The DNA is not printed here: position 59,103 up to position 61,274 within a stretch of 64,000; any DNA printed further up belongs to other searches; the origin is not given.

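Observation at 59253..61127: One ORF fuses a complete two-domain multicopper oxidase to a complete ZIP metal permease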

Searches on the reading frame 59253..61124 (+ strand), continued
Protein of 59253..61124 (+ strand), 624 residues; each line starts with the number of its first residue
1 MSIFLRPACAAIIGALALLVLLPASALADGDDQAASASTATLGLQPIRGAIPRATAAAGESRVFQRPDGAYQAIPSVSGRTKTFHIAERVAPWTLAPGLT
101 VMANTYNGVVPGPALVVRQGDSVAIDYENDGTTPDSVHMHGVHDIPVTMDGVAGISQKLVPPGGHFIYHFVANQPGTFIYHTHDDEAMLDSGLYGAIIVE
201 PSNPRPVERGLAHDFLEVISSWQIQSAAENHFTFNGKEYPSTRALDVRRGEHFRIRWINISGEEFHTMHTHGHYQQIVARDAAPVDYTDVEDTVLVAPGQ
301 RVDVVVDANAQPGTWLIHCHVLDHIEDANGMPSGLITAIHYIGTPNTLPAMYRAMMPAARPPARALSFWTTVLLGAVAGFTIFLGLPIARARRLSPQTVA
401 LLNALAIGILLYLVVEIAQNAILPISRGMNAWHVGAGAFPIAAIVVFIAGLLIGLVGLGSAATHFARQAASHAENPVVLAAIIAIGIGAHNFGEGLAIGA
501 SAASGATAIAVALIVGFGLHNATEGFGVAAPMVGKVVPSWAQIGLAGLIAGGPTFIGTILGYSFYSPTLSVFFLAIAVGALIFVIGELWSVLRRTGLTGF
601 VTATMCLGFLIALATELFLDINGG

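Call 66: list_cluster_members(proteins=[P0324, P0384, P0378, P0390, P0347, P0298, P0316, P0396, P0382, P0341])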
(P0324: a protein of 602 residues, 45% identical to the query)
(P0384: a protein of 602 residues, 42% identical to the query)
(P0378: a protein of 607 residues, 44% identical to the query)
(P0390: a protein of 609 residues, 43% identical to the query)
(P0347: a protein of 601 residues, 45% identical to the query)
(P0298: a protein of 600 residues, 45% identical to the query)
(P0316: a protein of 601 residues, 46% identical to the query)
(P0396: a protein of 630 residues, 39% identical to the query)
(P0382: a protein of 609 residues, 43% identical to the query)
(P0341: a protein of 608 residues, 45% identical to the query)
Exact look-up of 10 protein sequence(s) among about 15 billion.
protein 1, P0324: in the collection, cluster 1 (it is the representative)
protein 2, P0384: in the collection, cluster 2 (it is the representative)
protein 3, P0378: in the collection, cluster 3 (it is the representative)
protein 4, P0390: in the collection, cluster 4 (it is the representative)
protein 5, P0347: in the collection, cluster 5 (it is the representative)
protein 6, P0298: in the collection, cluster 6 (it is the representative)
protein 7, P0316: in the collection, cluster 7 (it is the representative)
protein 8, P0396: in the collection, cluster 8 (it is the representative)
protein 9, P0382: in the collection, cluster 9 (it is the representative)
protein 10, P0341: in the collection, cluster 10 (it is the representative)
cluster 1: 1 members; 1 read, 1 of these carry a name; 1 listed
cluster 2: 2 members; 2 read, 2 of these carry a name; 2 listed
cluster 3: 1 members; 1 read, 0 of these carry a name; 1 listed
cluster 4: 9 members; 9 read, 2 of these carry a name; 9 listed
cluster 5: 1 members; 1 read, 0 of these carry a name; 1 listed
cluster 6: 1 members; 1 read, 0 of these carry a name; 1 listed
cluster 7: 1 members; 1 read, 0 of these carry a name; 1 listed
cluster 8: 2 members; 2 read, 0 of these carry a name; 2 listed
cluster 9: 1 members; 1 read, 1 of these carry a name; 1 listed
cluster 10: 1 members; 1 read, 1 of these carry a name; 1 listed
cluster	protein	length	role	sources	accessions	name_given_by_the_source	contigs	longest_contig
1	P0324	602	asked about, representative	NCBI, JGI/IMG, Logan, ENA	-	FtsP/CotA-like multicopper oxidase with cupredoxin domain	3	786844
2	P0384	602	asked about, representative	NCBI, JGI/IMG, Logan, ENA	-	FtsP/CotA-like multicopper oxidase with cupredoxin domain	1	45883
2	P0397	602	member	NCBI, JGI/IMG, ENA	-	FtsP/CotA-like multicopper oxidase with cupredoxin domain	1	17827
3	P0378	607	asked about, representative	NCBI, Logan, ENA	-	-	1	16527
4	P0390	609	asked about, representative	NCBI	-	-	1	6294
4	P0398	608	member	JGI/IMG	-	zinc transporter ZupT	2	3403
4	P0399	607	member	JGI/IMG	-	zinc transporter ZupT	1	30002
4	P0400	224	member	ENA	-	-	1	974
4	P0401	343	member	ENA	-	-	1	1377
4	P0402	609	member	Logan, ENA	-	-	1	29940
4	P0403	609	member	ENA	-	-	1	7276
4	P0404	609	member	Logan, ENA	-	-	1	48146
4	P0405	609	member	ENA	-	-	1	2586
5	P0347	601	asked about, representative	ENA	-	-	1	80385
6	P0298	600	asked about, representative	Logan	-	-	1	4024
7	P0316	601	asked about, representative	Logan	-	-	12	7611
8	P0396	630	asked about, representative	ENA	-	-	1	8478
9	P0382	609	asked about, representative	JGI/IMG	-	manganese oxidase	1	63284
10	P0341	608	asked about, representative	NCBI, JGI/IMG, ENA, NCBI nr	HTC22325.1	MAG TPA: multicopper oxidase domain-containing protein [bacterium] | zinc transporter ZupT | multicopper oxidase domain-containing protein [bacterium]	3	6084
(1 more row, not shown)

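Call 74: find_homologous_proteins(query=P0347, max_evalue=1e-20)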
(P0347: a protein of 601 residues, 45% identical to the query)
Query P0347 (601 aa): 704 proteins with E <= 1e-20 among 8000 candidates; the best 120 are listed.
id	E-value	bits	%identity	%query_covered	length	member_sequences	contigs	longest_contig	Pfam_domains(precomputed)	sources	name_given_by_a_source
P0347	0.0e+0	1333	100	100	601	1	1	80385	PF07731.21,PF00394.29,PF07732.22,PF02535.29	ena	-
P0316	0.0e+0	1176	87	100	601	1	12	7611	PF07731.21,PF00394.29,PF07732.22,PF02535.29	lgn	-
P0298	0.0e+0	1158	87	100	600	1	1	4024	PF07731.21,PF00394.29,PF07732.22,PF02535.29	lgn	-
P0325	0.0e+0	1059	79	100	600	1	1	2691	PF07731.21,PF00394.29,PF07732.22,PF02535.29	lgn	-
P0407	1.1e-250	852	64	100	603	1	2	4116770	PF07731.21,PF00394.29,PF07732.22,PF02535.29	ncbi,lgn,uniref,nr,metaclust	ncbi:ZIP zinc transporter [Aneurinibacillus soli]|uniref:Multicopper oxidase mco n=1 Tax=Aneurinibac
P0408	8.0e-245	832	63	100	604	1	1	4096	PF07731.21,PF00394.29,PF07732.22,PF02535.29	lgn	-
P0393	1.6e-244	831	63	100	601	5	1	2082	PF07731.21,PF00394.29,PF07732.22,PF02535.29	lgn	-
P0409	9.3e-231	786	58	100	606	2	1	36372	PF07731.21,PF00394.29,PF07732.22,PF02535.29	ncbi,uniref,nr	ncbi:multicopper oxidase domain-containing protein [Alicyclobacillus cellulosilyticus]|uniref:multic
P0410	1.4e-226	772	58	98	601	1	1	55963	PF07731.21,PF00394.29,PF07732.22,PF02535.29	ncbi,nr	ncbi:MAG: multicopper oxidase domain-containing protein [Kyrpidia sp.]|nr:multicopper oxidase domain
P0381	7.0e-226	770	59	100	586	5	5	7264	PF07731.21,PF00394.29,PF07732.22,PF02535.29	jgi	jgi:zinc transporter ZupT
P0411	1.8e-225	768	57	100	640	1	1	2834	PF07731.21,PF00394.29,PF07732.22,PF02535.29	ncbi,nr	ncbi:MAG: multicopper oxidase domain-containing protein [Alicyclobacillus sp.]|nr:multicopper oxidas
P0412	3.2e-224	764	57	100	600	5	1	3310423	PF07731.21,PF00394.29,PF07732.22,PF02535.29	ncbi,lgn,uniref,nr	ncbi:multicopper oxidase domain-containing protein [Kyrpidia spormannii]|uniref:Copper oxidase n=1 T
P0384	3.7e-220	751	58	100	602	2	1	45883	PF07731.21,PF00394.29,PF07732.22,PF02535.29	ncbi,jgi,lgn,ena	jgi:FtsP/CotA-like multicopper oxidase with cupredoxin domain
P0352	3.7e-219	747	58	100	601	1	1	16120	PF07731.21,PF00394.29,PF07732.22,PF02535.29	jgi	jgi:FtsP/CotA-like multicopper oxidase with cupredoxin domain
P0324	7.4e-219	746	58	100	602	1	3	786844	PF07731.21,PF00394.29,PF07732.22,PF02535.29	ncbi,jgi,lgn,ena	jgi:FtsP/CotA-like multicopper oxidase with cupredoxin domain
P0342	8.1e-218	743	58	100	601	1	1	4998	PF07731.21,PF00394.29,PF07732.22,PF02535.29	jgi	jgi:FtsP/CotA-like multicopper oxidase with cupredoxin domain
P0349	2.4e-217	741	58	100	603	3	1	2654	PF07731.21,PF00394.29,PF07732.22,PF02535.29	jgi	jgi:FtsP/CotA-like multicopper oxidase with cupredoxin domain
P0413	5.0e-217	740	57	98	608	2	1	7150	PF07731.21,PF00394.29,PF07732.22,PF02535.29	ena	-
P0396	1.3e-215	736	56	100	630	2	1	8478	PF07731.21,PF00394.29,PF07732.22,PF02535.29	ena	-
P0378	1.8e-215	735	56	100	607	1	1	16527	PF07731.21,PF00394.29,PF07732.22,PF02535.29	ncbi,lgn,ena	-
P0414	2.9e-214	731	57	99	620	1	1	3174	PF07731.21,PF00394.29,PF07732.22,PF02535.29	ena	-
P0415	3.4e-214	731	56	100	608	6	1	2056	PF07731.21,PF00394.29,PF07732.22,PF02535.29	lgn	-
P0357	7.0e-214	730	57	100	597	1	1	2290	PF07731.21,PF00394.29,PF07732.22,PF02535.29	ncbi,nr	ncbi:MAG TPA: multicopper oxidase domain-containing protein [bacterium]|nr:multicopper oxidase domai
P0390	1.2e-213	729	56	97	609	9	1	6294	PF07731.21,PF00394.29,PF07732.22,PF02535.29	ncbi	-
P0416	2.0e-213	729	56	100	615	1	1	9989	PF07731.21,PF00394.29,PF07732.22,PF02535.29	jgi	jgi:FtsP/CotA-like multicopper oxidase with cupredoxin domain/zinc transporter ZupT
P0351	2.2e-212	725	57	100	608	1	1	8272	PF07731.21,PF00394.29,PF07732.22,PF02535.29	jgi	jgi:zinc transporter ZupT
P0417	3.3e-212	725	56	100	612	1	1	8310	PF07731.21,PF00394.29,PF07732.22,PF02535.29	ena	-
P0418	3.5e-212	724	55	100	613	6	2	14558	PF07731.21,PF00394.29,PF07732.22,PF02535.29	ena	-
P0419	1.1e-211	723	56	100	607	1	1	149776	PF07731.21,PF00394.29,PF07732.22,PF02535.29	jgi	jgi:manganese oxidase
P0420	1.3e-211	722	58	100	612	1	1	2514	PF07731.21,PF00394.29,PF07732.22,PF02535.29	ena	-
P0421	4.3e-211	721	56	100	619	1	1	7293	PF07731.21,PF00394.29,PF07732.22,PF02535.29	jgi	jgi:FtsP/CotA-like multicopper oxidase with cupredoxin domain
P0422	5.2e-211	721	55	100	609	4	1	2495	PF07731.21,PF00394.29,PF07732.22,PF02535.29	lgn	-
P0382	1.5e-210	719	55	100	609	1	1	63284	PF07731.21,PF00394.29,PF07732.22,PF02535.29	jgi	jgi:manganese oxidase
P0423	2.6e-210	718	56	100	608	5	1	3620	PF07731.21,PF00394.29,PF07732.22,PF02535.29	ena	-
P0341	1.5e-209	716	55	100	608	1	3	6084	PF07731.21,PF00394.29,PF07732.22,PF02535.29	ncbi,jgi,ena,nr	ncbi:MAG TPA: multicopper oxidase domain-containing protein [bacterium]|jgi:zinc transporter ZupT|nr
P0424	1.6e-209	716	56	99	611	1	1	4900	PF07731.21,PF00394.29,PF07732.22,PF02535.29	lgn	-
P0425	3.7e-209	714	55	100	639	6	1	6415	PF07731.21,PF00394.29,PF07732.22,PF02535.29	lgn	-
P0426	3.9e-209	714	54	100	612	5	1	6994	PF07731.21,PF00394.29,PF07732.22,PF02535.29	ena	-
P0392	4.9e-209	714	57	98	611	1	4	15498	PF07731.21,PF00394.29,PF07732.22,PF02535.29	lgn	-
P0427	9.7e-209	713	55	100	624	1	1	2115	PF07731.21,PF00394.29,PF07732.22,PF02535.29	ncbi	-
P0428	3.0e-208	711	54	99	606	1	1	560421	PF07731.21,PF00394.29,PF07732.22,PF02535.29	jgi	jgi:zinc transporter ZupT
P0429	5.0e-208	711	55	100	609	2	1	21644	PF07731.21,PF00394.29,PF07732.22,PF02535.29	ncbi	ncbi:MAG TPA: multicopper oxidase domain-containing protein [Steroidobacteraceae bacterium]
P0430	7.0e-208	710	55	100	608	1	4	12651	PF07731.21,PF00394.29,PF07732.22,PF02535.29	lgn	-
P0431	1.1e-207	710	61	86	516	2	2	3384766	PF07731.21,PF00394.29,PF07732.22,PF02535.29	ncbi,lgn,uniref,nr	ncbi:multicopper oxidase type 3 [Kyrpidia tusciae DSM 2912]|uniref:Multicopper oxidase type 3 n=2 Ta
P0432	2.2e-207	709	56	97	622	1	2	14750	PF07731.21,PF00394.29,PF07732.22,PF02535.29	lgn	-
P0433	2.3e-207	709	55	100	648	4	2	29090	PF07731.21,PF00394.29,PF07732.22,PF02535.29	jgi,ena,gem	-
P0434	4.0e-207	708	55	100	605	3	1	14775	PF07731.21,PF00394.29,PF07732.22,PF02535.29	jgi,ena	-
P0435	9.3e-207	707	55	100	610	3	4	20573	PF07731.21,PF00394.29,PF07732.22,PF02535.29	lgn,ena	-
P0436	9.8e-207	706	55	100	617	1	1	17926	PF07731.21,PF00394.29,PF07732.22,PF02535.29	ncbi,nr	ncbi:MAG: multicopper oxidase domain-containing protein [Alphaproteobacteria bacterium]|nr:multicopp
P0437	9.9e-207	706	56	100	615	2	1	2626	PF07731.21,PF00394.29,PF07732.22,PF02535.29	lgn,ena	-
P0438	4.4e-206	704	57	94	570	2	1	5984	PF07731.21,PF00394.29,PF07732.22,PF02535.29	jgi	jgi:FtsP/CotA-like multicopper oxidase with cupredoxin domain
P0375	2.0e-205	702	55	100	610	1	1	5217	PF07731.21,PF00394.29,PF07732.22,PF02535.29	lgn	-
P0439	6.1e-203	694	55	100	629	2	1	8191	PF07731.21,PF00394.29,PF07732.22,PF02535.29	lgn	-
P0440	3.2e-202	692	59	91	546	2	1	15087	PF07731.21,PF00394.29,PF07732.22,PF02535.29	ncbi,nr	ncbi:MAG TPA: multicopper oxidase domain-containing protein, partial [bacterium]|nr:multicopper oxid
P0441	4.4e-202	691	54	100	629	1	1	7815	PF07731.21,PF00394.29,PF07732.22,PF02535.29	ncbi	-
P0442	3.2e-200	685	54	98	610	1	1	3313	PF07731.21,PF00394.29,PF07732.22,PF02535.29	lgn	-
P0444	3.9e-199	681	53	100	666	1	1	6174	PF07731.21,PF00394.29,PF07732.22,PF02535.29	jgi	jgi:manganese oxidase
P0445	5.0e-197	674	53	97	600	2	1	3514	PF07731.21,PF00394.29,PF07732.22,PF02535.29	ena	-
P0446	1.9e-196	672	53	97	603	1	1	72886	PF07731.21,PF00394.29,PF07732.22,PF02535.29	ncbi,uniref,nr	ncbi:multicopper oxidase domain-containing protein (plasmid) [Deinococcus sp. KNUC1210]|uniref:multi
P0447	4.4e-196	671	53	97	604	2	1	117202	PF07731.21,PF00394.29,PF07732.22,PF02535.29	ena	-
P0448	1.2e-195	670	55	94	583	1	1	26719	PF07731.21,PF00394.29,PF07732.22,PF02535.29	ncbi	-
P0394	4.6e-194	665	57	91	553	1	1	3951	PF07731.21,PF00394.29,PF07732.22,PF02535.29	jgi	jgi:zinc transporter ZupT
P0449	1.6e-192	660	52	97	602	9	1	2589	PF07731.21,PF00394.29,PF07732.22,PF02535.29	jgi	jgi:zinc transporter ZupT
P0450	9.1e-191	654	51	100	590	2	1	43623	PF07731.21,PF00394.29,PF07732.22,PF02535.29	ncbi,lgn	-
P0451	4.9e-190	651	52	100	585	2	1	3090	PF07731.21,PF00394.29,PF07732.22,PF02535.29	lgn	-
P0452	1.5e-187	643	54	94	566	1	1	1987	PF07731.21,PF00394.29,PF07732.22,PF02535.29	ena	-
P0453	5.1e-183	628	50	100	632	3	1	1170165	PF07731.21,PF00394.29,PF07732.22,PF02535.29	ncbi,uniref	ncbi:multicopper oxidase domain-containing protein [Actinoallomurus sp. NPDC052308]|uniref:multicopp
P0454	1.3e-182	627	49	99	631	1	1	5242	PF07731.21,PF00394.29,PF07732.22,PF02535.29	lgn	-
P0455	1.3e-181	623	50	100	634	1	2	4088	PF07731.21,PF00394.29,PF07732.22,PF02535.29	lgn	-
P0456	5.1e-181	622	49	100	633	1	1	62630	PF07731.21,PF00394.29,PF07732.22,PF02535.29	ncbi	ncbi:MAG TPA: multicopper oxidase domain-containing protein [Micromonosporaceae bacterium]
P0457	1.9e-178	613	49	95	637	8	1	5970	PF07731.21,PF00394.29,PF07732.22,PF02535.29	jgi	jgi:FtsP/CotA-like multicopper oxidase with cupredoxin domain/zinc transporter ZupT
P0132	3.3e-174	599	48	97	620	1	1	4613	PF07731.21,PF00394.29,PF07732.22,PF02535.29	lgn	-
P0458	1.3e-172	594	48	97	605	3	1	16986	PF07731.21,PF00394.29,PF07732.22,PF02535.29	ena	-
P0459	5.3e-171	588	46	100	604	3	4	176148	PF07731.21,PF00394.29,PF07732.22,PF02535.29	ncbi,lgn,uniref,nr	ncbi:multicopper oxidase domain-containing protein [Candidatus Methylacidithermus pantelleriae]|unir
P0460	8.6e-171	588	47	100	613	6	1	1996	PF07731.21,PF00394.29,PF07732.22,PF02535.29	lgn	-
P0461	3.3e-170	586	47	97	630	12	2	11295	PF07731.21,PF00394.29,PF07732.22,PF02535.29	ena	-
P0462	1.5e-162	561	48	94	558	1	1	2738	PF07731.21,PF00394.29,PF07732.22,PF02535.29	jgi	jgi:zinc transporter ZupT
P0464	1.8e-151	524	46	92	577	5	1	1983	PF07731.21,PF00394.29,PF07732.22,PF02535.29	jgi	jgi:FtsP/CotA-like multicopper oxidase with cupredoxin domain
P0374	2.5e-131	457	47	47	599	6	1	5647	PF07731.21,PF00394.29,PF07732.22,PF02535.29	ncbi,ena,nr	ncbi:MAG: multicopper oxidase domain-containing protein [Candidatus Eremiobacteraeota bacterium]|nr:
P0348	3.7e-130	454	49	43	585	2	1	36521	PF07731.21,PF00394.29,PF07732.22,PF02535.29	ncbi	-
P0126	7.4e-130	453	45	51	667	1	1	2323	PF07731.21,PF00394.29,PF07732.22,PF02535.29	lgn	-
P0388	6.8e-129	449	48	44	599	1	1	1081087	PF07731.21,PF00394.29,PF07732.22,PF02535.29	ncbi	-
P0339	1.7e-128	448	48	43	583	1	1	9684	PF07731.21,PF00394.29,PF07732.22,PF02535.29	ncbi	ncbi:MAG: hypothetical protein NVS1B14_01370 [Vulcanimicrobiaceae bacterium]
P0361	3.8e-128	447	49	44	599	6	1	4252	PF07731.21,PF00394.29,PF07732.22,PF02535.29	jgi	-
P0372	1.8e-127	445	49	45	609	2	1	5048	PF07731.21,PF00394.29,PF07732.22,PF02535.29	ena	-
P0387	2.0e-127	445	49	44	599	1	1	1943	PF07731.21,PF00394.29,PF07732.22,PF02535.29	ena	-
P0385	2.4e-127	444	48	44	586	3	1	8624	PF07731.21,PF00394.29,PF07732.22,PF02535.29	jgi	-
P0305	6.9e-127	443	46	47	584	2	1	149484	PF07731.21,PF00394.29,PF07732.22,PF02535.29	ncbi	-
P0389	1.4e-126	442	48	47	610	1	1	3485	PF07731.21,PF00394.29,PF07732.22,PF02535.29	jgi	jgi:zinc transporter ZupT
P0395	5.1e-125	437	49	44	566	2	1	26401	PF07731.21,PF00394.29,PF07732.22,PF02535.29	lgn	-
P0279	1.4e-124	435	46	45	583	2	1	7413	PF07731.21,PF00394.29,PF07732.22,PF02535.29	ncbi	-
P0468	2.1e-124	435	47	45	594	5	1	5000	PF07731.21,PF00394.29,PF07732.22,PF02535.29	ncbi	-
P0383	3.4e-124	434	47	44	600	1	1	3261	PF07731.21,PF00394.29,PF07732.22,PF02535.29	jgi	jgi:zinc transporter ZupT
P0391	5.7e-124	433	44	48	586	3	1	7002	PF07731.21,PF00394.29,PF07732.22,PF02535.29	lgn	-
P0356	7.4e-124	433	49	44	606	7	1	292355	PF07731.21,PF00394.29,PF07732.22,PF02535.29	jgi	jgi:zinc transporter ZupT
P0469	1.2e-123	432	47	44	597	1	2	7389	PF07731.21,PF00394.29,PF07732.22,PF02535.29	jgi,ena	-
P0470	1.5e-123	432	44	46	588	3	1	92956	PF07731.21,PF00394.29,PF07732.22,PF02535.29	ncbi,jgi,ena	-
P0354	1.7e-123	432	47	47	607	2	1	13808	PF07731.21,PF00394.29,PF07732.22,PF02535.29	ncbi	-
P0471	8.0e-123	429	45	50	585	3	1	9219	PF07731.21,PF00394.29,PF07732.22,PF02535.29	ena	-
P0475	6.2e-121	423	53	63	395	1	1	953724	PF07731.21,PF00394.29,PF07732.22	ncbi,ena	-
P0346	5.0e-120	420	47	45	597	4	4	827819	PF07731.21,PF00394.29,PF07732.22,PF02535.29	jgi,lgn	jgi:zinc transporter ZupT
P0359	5.4e-120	420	44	46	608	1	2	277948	PF07731.21,PF00394.29,PF07732.22,PF02535.29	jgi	jgi:zinc transporter ZupT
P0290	1.6e-119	418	45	45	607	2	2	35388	PF07731.21,PF00394.29,PF07732.22,PF02535.29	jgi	jgi:zinc transporter ZupT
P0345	5.0e-119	417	48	44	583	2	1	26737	PF07731.21,PF00394.29,PF07732.22,PF02535.29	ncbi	-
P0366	1.0e-118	416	44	45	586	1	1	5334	PF07731.21,PF00394.29,PF07732.22,PF02535.29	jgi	jgi:zinc transporter ZupT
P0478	3.6e-116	407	51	68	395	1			PF07732.22,PF02535.29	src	-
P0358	1.3e-114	402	41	51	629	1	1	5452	PF07731.21,PF00394.29,PF07732.22,PF02535.29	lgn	-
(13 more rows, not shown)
